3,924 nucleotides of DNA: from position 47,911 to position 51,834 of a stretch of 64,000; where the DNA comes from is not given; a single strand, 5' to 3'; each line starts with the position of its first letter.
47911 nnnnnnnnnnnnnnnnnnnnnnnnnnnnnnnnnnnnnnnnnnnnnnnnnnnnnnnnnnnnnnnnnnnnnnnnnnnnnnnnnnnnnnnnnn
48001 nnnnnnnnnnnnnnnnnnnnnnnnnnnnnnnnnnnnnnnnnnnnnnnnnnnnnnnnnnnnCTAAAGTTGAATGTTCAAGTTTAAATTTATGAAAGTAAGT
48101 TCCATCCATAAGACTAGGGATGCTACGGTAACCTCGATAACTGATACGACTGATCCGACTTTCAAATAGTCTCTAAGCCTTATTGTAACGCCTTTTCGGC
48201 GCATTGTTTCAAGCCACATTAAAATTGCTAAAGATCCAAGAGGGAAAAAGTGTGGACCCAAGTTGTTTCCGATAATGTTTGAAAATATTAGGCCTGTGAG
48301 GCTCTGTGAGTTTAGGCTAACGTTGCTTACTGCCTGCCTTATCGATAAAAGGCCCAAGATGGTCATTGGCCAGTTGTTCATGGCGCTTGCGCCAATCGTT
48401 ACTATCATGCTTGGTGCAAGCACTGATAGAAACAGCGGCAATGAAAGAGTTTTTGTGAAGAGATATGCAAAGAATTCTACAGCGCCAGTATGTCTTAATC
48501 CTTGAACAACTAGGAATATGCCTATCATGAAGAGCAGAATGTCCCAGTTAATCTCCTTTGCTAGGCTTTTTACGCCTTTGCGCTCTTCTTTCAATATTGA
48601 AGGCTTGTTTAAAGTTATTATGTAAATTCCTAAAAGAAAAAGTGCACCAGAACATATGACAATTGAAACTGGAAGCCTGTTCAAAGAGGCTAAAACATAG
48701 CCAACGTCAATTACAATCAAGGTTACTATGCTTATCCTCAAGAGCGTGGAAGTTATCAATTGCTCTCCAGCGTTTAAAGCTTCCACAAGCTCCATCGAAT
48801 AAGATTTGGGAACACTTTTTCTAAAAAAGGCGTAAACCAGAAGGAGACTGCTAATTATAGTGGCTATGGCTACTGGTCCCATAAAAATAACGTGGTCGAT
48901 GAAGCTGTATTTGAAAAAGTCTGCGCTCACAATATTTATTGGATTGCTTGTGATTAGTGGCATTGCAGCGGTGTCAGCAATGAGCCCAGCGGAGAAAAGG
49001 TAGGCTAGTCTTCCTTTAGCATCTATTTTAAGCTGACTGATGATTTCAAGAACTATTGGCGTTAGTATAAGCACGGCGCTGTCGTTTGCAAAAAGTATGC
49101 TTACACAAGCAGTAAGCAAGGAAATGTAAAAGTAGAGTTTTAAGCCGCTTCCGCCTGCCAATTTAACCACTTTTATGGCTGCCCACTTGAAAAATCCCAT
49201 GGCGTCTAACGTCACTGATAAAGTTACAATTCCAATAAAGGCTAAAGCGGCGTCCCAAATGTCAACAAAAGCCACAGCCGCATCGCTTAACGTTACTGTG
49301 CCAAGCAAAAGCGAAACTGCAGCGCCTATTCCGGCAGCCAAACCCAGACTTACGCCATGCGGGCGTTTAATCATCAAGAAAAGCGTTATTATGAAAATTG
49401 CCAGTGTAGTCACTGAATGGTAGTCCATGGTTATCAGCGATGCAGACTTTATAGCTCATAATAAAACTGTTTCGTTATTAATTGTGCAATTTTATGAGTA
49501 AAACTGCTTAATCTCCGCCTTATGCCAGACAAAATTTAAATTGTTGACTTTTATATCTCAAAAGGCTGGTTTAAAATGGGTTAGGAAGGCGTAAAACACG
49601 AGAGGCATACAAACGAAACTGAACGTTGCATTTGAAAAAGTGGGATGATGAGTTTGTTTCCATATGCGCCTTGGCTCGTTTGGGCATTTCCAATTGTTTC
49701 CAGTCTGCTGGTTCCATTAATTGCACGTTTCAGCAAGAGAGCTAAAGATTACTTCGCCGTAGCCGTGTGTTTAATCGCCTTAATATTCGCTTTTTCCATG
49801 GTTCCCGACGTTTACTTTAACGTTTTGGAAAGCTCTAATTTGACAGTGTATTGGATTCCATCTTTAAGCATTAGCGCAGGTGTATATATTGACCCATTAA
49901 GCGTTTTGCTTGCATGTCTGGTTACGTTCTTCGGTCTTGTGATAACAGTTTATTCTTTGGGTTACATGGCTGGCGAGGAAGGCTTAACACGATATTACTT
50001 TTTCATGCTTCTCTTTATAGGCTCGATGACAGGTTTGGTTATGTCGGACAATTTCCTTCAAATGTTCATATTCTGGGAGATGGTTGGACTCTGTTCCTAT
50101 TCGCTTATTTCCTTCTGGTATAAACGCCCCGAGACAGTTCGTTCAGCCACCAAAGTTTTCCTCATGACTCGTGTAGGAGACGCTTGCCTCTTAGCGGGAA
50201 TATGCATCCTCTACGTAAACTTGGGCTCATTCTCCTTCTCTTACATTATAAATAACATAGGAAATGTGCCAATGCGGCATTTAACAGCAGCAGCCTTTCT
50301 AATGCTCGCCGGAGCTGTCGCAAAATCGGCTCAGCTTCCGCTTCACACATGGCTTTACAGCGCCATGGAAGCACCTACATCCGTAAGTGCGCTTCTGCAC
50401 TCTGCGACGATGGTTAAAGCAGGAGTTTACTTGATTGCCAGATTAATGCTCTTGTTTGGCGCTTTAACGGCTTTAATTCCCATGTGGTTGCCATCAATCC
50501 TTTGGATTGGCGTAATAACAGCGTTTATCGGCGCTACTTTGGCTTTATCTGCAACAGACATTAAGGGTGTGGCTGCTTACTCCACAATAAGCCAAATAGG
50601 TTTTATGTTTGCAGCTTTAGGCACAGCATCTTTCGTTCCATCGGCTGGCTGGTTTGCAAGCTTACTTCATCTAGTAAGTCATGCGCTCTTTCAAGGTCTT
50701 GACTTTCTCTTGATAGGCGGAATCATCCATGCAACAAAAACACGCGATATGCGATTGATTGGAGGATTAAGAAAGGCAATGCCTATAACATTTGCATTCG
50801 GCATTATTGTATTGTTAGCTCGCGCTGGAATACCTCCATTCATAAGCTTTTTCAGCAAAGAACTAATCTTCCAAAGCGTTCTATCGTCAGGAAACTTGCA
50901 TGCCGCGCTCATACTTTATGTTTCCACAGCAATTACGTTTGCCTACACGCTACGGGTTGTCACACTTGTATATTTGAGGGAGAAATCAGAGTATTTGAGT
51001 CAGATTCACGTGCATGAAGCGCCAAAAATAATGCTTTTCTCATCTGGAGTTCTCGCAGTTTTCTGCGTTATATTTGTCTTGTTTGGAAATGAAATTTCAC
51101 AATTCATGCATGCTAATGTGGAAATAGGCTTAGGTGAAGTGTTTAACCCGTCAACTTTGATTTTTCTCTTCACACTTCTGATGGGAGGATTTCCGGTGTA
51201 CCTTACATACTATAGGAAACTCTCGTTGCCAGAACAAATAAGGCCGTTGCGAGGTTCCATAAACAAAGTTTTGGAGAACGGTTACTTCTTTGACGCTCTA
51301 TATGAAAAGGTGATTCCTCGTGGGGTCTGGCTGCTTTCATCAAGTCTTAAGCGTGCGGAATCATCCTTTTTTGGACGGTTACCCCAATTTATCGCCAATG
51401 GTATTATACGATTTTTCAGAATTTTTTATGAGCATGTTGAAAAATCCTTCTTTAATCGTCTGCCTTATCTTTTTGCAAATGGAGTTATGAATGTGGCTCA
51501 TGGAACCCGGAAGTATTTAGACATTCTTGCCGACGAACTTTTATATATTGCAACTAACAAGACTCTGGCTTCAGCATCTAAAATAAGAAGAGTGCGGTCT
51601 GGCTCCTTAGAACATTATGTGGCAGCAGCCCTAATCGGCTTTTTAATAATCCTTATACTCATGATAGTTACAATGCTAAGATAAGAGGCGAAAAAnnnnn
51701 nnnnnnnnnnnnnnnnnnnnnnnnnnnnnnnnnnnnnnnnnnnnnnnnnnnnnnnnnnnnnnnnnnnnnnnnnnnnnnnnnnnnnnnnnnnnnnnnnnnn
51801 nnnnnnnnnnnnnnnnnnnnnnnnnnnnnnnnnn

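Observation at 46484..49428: NuoK-like subunit fused in frame to a ClC channel, followed by an antisense ArsB/NhaD permease, in the middle of the operon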

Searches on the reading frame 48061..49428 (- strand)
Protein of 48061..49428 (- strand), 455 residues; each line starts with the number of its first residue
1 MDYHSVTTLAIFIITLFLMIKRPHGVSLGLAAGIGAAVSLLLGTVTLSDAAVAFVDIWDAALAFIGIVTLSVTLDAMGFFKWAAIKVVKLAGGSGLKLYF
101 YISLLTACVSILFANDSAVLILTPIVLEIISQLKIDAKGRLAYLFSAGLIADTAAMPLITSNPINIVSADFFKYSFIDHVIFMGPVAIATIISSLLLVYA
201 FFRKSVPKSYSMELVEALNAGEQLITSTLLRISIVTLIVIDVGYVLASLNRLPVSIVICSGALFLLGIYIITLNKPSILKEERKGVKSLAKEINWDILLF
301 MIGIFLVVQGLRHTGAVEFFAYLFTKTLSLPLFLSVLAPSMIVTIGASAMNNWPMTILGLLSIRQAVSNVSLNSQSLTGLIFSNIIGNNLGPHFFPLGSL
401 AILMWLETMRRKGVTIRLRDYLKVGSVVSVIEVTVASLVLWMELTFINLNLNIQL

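Call 3: search_protein_families(library=pfam, proteins=[window:48061-49428:-], max_evalue=0.01)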
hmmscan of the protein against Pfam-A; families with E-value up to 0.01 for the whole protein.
window:48061-49428:- (455 aa): 2 families
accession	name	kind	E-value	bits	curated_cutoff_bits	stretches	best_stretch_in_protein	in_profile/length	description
PF02040.21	ArsB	-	2.5e-76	258.1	22.2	1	10-441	4-422/423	Arsenical pump membrane protein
PF03600.22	CitMHS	-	7.8e-41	140.7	31.9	1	15-377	2-326/336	Citrate transporter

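Call 32: search_protein_families(library=ncbifam, proteins=[window:48061-49428:-], max_evalue=0.00001)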
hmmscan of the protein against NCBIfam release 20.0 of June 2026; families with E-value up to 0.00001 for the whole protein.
window:48061-49428:- (455 aa): 5 families
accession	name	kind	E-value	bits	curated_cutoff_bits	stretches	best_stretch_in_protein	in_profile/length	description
NF011980.0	PRK15445.1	subfamily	2.9e-107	359.3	457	1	6-444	3-428/430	arsenical efflux pump membrane protein ArsB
TIGR00935.1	2a45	subfamily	2.6e-99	333.3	415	1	8-442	3-424/426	arsenite/antimonite efflux transporter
NF033877.0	arsB_Sta_pI258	exception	8.4e-88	295.4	760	1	7-444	4-426/429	arsenite efflux transporter membrane subunit ArsB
NF040989.1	MamN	equivalog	1.1e-10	40.9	500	1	5-321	3-305/437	magnetosome biogenesis transporter MamN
TIGR00785.1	dass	subfamily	7.4e-08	31.5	198.6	1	84-349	89-356/444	DASS family sodium-coupled anion symporter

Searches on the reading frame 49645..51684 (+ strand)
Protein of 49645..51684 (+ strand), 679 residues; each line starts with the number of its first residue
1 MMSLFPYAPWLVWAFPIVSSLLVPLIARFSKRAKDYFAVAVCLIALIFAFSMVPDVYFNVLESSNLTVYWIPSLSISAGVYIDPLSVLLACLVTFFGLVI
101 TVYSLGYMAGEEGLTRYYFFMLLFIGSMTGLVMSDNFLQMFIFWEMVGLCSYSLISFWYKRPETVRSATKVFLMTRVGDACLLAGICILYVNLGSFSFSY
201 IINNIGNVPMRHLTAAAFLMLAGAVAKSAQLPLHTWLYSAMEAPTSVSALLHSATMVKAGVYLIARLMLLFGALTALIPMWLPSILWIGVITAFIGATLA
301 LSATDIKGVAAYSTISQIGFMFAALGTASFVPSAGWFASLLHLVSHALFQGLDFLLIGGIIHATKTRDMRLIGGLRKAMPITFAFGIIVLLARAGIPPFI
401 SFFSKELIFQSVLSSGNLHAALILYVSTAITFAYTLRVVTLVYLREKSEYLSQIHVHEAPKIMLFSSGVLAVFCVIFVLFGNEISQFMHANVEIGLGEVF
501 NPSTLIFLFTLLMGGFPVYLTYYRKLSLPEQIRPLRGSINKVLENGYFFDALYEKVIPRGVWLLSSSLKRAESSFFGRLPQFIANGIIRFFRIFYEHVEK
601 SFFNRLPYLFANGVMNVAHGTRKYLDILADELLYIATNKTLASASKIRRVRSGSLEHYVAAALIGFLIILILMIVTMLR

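Call 3: search_protein_families(library=pfam, proteins=[window:49645-51684:+], max_evalue=0.01)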
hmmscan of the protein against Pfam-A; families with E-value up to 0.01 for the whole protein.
window:49645-51684:+ (679 aa): 2 families
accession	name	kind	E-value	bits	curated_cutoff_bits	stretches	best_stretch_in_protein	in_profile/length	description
PF00361.26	Proton_antipo_M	-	4.2e-71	240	21.5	1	134-431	1-294/294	NADH:quinone oxidoreductase/Mrp antiporter, TM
PF00662.26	Proton_antipo_N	-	1.9e-14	53.7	24.5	1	71-118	2-51/51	NADH-Ubiquinone oxidoreductase (complex I), chain 5 N-terminus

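Call 32: search_protein_families(library=ncbifam, proteins=[window:49645-51684:+], max_evalue=0.00001)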
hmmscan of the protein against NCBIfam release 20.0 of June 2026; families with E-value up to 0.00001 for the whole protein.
window:49645-51684:+ (679 aa): 74 families (the best 25 are shown)
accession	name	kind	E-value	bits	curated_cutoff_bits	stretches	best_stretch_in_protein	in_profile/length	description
NF005141.0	PRK06590.1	equivalog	7.4e-135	451.3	556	1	10-604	6-592/615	NADH-quinone oxidoreductase subunit L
TIGR01974.1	NDH_I_L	subfamily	3.6e-129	432.5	407.5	1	11-585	5-594/630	NADH-quinone oxidoreductase subunit L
NF009285.0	PRK12645.1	equivalog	2.9e-110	369.8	1028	1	13-488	8-500/804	Na+/H+ antiporter subunit A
NF009287.0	PRK12647.1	equivalog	1.7e-104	350.9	937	1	15-491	9-477/773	putative monovalent cation/H+ antiporter subunit A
NF009289.0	PRK12649.1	equivalog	9.7e-102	341.7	1117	1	15-480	13-484/789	putative monovalent cation/H+ antiporter subunit A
NF009288.0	PRK12648.1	equivalog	2.3e-101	340.4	1104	1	11-499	5-490/954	monovalent cation/H+ antiporter subunit A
TIGR00940.1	2a6301s01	subfamily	8.9e-101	338.5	920.45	1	15-493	7-502/793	monovalent cation:proton antiporter subunit A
NF005626.0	PRK07376.1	equivalog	2.7e-95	320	963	1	9-441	8-452/675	NAD(P)H-quinone oxidoreductase subunit 5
NF040617.1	F420_dehyd_FpoL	exception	2e-90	304.4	1050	2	204-489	221-510/669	F420H2 dehydrogenase subunit FpoL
NF009284.0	PRK12644.1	equivalog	1.9e-88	297.7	962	1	17-490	9-480/975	Na+/H+ antiporter subunit A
NF005097.0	PRK06525.1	equivalog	7.2e-86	288.8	430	1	18-478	6-472/480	hydrogenase 4 subunit D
NF009286.0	PRK12646.1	equivalog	1.8e-78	264.9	1063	1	17-482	13-494/800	DUF4040 family protein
NF009290.0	PRK12650.1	equivalog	1.4e-77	261.5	980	1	14-491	8-482/966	DUF4040 family protein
NF006240.0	PRK08376.1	subfamily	4.9e-67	227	662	1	11-488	9-499/521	putative monovalent cation/H+ antiporter subunit D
NF006419.0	PRK08668.1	equivalog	2.2e-65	221.6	617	1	17-489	8-475/613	NADH dehydrogenase subunit M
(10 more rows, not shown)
